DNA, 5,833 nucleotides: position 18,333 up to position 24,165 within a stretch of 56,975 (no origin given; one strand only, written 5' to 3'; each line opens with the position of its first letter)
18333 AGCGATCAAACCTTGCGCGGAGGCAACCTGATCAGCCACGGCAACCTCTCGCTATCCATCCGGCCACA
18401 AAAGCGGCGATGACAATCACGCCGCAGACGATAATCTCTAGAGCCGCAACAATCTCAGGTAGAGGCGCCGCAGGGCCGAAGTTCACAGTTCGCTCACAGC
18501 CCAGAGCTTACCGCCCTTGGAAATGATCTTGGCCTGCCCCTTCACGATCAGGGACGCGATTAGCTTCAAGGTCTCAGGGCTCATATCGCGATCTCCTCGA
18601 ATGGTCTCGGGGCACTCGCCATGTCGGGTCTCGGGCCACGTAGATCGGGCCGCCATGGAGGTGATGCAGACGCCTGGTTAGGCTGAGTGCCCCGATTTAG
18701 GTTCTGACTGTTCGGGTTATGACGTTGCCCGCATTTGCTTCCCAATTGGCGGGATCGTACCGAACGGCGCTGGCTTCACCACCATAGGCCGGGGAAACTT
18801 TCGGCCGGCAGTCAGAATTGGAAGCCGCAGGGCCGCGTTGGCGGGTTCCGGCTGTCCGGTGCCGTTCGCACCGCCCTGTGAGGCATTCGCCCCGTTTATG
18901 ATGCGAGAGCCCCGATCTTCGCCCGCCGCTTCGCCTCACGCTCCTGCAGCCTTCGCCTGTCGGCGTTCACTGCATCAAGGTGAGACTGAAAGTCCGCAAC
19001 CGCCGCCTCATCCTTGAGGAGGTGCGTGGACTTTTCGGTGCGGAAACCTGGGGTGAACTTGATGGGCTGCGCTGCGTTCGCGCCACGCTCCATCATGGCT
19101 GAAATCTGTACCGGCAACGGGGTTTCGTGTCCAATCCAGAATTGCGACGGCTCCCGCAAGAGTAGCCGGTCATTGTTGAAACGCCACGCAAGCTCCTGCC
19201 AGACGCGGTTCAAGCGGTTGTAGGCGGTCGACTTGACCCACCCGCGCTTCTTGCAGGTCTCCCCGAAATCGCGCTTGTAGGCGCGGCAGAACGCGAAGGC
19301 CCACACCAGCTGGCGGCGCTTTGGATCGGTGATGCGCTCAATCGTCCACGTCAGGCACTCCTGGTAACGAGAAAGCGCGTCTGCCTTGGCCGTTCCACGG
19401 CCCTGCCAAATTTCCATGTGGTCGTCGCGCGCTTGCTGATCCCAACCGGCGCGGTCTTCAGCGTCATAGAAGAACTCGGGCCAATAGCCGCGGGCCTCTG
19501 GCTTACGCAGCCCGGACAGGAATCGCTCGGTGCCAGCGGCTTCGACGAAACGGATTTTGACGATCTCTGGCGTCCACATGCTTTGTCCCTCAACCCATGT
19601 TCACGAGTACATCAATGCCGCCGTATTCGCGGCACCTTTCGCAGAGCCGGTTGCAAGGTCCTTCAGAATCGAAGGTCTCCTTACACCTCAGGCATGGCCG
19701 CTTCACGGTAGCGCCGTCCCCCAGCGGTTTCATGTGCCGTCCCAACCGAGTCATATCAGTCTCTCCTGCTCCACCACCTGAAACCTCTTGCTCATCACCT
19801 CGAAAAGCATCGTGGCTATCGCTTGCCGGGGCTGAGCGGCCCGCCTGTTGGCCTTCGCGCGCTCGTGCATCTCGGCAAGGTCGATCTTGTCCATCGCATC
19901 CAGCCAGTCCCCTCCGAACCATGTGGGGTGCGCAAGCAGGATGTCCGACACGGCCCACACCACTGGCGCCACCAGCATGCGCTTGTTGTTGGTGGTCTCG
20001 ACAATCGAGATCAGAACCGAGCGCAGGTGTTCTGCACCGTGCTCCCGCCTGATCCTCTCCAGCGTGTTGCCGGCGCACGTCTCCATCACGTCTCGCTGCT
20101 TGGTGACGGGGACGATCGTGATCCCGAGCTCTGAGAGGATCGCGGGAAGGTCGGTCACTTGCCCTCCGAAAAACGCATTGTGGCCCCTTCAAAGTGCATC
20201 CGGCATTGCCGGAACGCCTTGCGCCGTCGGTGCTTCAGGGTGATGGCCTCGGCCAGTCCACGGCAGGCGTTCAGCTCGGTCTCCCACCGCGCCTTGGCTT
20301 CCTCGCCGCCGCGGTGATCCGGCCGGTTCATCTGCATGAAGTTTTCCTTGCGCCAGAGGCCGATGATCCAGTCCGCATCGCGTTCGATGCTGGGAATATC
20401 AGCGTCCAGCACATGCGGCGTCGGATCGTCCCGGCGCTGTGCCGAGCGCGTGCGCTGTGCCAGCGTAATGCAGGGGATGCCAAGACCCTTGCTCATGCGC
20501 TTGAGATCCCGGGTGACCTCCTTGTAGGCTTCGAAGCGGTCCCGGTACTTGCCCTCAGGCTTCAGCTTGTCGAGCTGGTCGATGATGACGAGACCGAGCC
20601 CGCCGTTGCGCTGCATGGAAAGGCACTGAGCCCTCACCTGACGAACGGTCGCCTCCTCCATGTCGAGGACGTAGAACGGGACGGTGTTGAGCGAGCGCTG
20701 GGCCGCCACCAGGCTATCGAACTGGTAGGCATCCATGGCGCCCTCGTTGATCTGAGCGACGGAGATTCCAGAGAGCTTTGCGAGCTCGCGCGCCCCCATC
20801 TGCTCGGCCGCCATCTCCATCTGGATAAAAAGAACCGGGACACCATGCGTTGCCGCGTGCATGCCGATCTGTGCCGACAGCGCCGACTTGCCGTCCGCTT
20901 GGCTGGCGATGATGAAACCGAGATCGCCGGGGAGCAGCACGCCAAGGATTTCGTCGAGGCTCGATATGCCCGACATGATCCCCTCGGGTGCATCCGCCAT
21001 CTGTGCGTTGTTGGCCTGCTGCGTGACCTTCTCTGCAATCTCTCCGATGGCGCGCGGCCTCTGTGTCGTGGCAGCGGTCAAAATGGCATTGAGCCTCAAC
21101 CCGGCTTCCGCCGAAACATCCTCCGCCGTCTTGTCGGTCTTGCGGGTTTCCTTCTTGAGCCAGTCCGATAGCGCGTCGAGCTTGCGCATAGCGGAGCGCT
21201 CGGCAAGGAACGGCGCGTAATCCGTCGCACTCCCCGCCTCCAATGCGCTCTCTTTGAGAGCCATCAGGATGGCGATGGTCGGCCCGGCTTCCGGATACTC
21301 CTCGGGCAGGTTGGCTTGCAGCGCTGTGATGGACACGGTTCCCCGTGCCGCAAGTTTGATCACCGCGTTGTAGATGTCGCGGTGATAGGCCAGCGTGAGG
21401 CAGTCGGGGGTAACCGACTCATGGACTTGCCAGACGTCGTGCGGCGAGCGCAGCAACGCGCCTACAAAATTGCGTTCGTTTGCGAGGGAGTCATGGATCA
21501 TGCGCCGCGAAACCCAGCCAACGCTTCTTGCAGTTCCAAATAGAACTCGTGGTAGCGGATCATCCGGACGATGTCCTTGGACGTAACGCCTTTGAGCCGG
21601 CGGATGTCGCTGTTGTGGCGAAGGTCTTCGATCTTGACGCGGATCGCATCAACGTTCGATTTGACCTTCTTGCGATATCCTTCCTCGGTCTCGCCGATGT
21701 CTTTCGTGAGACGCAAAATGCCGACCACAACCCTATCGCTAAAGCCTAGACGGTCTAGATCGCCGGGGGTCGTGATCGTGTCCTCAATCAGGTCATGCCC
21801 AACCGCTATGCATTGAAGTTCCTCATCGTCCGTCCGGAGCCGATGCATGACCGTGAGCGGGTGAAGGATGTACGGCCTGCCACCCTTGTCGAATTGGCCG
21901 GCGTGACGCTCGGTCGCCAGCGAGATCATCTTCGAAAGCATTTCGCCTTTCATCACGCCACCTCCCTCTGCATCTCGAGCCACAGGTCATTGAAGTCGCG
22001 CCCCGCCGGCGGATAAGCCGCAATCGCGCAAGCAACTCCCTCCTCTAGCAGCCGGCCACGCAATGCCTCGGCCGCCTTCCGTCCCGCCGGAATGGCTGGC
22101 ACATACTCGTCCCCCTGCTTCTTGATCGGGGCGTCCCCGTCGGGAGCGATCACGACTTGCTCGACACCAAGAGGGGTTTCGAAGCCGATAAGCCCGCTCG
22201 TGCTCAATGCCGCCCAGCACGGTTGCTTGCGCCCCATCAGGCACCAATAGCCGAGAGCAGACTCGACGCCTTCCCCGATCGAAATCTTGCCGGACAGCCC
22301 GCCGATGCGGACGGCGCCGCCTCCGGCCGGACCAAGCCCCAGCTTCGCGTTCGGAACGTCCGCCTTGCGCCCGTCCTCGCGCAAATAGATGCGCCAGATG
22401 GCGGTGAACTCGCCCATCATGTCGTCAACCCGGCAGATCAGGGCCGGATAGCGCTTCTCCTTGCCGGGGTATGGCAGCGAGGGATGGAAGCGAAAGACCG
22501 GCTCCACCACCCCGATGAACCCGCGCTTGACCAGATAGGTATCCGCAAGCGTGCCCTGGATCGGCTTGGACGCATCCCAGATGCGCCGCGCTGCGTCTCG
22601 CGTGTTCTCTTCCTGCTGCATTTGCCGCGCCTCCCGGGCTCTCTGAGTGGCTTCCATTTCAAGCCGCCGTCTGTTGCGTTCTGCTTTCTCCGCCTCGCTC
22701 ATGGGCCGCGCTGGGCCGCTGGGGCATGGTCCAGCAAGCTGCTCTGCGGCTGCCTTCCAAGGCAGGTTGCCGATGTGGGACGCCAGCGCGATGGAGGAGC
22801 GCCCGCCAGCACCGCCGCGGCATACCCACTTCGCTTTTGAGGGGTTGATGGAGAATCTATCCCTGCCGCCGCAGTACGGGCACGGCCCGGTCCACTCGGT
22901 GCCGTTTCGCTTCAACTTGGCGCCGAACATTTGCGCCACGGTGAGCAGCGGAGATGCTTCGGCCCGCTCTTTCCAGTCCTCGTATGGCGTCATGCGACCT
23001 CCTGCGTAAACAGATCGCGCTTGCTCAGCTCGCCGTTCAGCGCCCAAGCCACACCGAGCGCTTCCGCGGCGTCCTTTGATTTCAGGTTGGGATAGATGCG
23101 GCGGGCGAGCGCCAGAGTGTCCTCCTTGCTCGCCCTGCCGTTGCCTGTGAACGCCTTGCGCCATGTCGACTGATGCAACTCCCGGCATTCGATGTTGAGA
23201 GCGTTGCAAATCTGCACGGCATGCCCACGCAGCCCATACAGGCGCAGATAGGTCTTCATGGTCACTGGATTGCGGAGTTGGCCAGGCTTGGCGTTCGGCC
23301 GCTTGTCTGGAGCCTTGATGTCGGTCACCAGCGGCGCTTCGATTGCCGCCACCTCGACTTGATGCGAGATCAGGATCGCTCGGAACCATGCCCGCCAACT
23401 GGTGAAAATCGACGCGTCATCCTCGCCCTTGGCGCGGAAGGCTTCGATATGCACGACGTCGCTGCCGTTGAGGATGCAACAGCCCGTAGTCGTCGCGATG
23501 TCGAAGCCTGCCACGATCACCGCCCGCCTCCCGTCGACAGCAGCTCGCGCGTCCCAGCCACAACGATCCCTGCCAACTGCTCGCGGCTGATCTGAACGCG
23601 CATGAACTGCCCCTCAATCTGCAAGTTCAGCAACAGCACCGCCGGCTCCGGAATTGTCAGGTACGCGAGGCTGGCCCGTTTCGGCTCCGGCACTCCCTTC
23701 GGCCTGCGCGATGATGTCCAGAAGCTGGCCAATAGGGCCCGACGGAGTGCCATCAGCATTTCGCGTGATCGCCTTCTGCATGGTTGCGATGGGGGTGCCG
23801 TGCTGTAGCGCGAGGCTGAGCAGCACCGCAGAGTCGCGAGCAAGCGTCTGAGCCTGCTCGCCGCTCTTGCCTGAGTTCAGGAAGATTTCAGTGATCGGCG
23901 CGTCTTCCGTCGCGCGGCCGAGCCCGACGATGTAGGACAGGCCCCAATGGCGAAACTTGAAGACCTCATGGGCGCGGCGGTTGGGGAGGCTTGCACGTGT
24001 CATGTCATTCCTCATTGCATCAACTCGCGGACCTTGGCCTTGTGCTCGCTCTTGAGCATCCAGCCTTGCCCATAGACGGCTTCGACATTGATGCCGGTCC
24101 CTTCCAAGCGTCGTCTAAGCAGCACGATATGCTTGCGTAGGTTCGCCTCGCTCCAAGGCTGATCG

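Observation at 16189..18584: Candidate phage-D3-style O-antigen conversion set: TM micro-peptides plus a Wzy-like polymerase, with an O-acetylase elsewhere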

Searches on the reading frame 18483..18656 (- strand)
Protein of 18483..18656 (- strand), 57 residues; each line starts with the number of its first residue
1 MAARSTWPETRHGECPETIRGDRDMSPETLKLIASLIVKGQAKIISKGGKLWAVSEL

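Call 3: search_protein_families(library=pfam, proteins=[window:18483-18656:-], max_evalue=0.1)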
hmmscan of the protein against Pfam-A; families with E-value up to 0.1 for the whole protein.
window:18483-18656:- (57 aa): 0 families

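Call 4: search_protein_families(library=phrogs, proteins=[window:18483-18656:-], max_evalue=0.1)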
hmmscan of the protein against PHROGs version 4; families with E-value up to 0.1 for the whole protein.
window:18483-18656:- (57 aa): 1 family
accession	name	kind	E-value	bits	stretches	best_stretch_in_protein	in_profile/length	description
phrog_16910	-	unknown function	0.042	14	1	13-54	243-283/335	-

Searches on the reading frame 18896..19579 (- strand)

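Call 3: search_protein_families(library=pfam, proteins=[window:18896-19579:-], max_evalue=0.1)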
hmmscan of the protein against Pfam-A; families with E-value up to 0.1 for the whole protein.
window:18896-19579:- (227 aa): 1 family
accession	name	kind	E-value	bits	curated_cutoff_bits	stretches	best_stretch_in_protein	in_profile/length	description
PF19889.5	DUF6362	-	1.6e-06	28.9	31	1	25-125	7-93/98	Domain of unknown function (DUF6362)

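Call 4: search_protein_families(library=phrogs, proteins=[window:18896-19579:-], max_evalue=0.1)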
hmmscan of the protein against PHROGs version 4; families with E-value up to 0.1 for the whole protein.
window:18896-19579:- (227 aa): 1 family
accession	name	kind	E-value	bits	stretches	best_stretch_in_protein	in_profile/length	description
phrog_6836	-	unknown function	9.9e-15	55.6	1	1-138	11-136/144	-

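Call 11: search_protein_families(library=ncbifam, proteins=[window:18896-19579:-], max_evalue=0.01)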
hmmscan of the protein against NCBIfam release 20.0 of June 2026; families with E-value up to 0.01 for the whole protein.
window:18896-19579:- (227 aa): 0 families

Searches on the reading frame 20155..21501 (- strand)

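Call 10: search_protein_families(library=pfam, proteins=[window:20155-21501:-], max_evalue=0.01)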
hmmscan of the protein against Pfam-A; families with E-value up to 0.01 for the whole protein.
window:20155-21501:- (448 aa): 3 families
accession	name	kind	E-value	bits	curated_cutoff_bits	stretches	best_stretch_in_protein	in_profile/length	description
PF03796.21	DnaB_C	-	3.8e-43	148.1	27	1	174-445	1-254/255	DnaB-like helicase C terminal domain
PF13481.12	AAA_25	-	5.8e-06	26.5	27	1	174-344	14-184/195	AAA domain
PF00772.26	DnaB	-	0.00011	22.7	23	1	5-68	5-69/103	DnaB-like helicase N terminal domain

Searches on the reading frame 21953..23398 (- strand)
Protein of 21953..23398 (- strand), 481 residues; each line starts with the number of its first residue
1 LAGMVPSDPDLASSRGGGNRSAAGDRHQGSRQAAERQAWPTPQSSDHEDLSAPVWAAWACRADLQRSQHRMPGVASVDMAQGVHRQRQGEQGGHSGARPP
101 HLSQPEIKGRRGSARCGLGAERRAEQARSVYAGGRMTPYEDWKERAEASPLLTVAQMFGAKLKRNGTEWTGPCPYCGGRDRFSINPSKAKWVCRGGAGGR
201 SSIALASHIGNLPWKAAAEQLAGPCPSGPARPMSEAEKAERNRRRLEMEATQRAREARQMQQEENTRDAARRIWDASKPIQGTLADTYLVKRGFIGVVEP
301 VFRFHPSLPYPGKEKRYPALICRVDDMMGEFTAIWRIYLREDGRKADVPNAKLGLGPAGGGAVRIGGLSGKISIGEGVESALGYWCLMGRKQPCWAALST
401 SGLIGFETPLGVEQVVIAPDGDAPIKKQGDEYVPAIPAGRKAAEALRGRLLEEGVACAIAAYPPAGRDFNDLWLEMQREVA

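Call 10: search_protein_families(library=pfam, proteins=[window:21953-23398:-], max_evalue=0.01)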
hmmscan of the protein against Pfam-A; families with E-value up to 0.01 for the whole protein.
window:21953-23398:- (481 aa): 4 families
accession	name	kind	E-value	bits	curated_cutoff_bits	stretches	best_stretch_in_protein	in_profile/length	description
PF23639.1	DUF7146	-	3.6e-28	98.4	27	1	265-365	2-105/105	Domain of unknown function (DUF7146)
PF13362.12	Toprim_3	-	2.2e-10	41.3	27.2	1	373-475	3-91/95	Toprim domain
PF01807.25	Zn_ribbon_DnaG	-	0.00017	21.8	24.9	1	160-222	23-86/98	CHC2 zinc finger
PF08273.17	Zn_Ribbon_Prim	-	0.00072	20.3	23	1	171-194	4-29/37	Zinc-binding domain of primase-helicase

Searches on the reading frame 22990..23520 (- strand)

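Call 10: search_protein_families(library=pfam, proteins=[window:22990-23520:-], max_evalue=0.01)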
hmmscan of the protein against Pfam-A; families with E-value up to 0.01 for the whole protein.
window:22990-23520:- (176 aa): 1 family
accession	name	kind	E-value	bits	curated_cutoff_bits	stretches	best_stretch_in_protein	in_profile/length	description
PF02075.23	RuvC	-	0.0084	16.4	22.2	0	91-158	75-145/148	Crossover junction endodeoxyribonuclease RuvC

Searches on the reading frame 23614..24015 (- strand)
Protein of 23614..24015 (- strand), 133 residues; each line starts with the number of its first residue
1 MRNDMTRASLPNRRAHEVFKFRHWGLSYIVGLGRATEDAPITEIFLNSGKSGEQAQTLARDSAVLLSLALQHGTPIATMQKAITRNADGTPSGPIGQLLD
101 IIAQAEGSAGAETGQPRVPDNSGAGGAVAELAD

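Call 34: search_protein_families(library=pfam, proteins=[window:23614-24015:-], max_evalue=0.1)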
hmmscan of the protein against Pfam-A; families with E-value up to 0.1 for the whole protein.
window:23614-24015:- (133 aa): 1 family
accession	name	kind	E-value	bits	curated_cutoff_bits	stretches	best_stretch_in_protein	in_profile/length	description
PF12637.14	TSCPD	-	1.1e-05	26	22.8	1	37-105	23-83/88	TSCPD domain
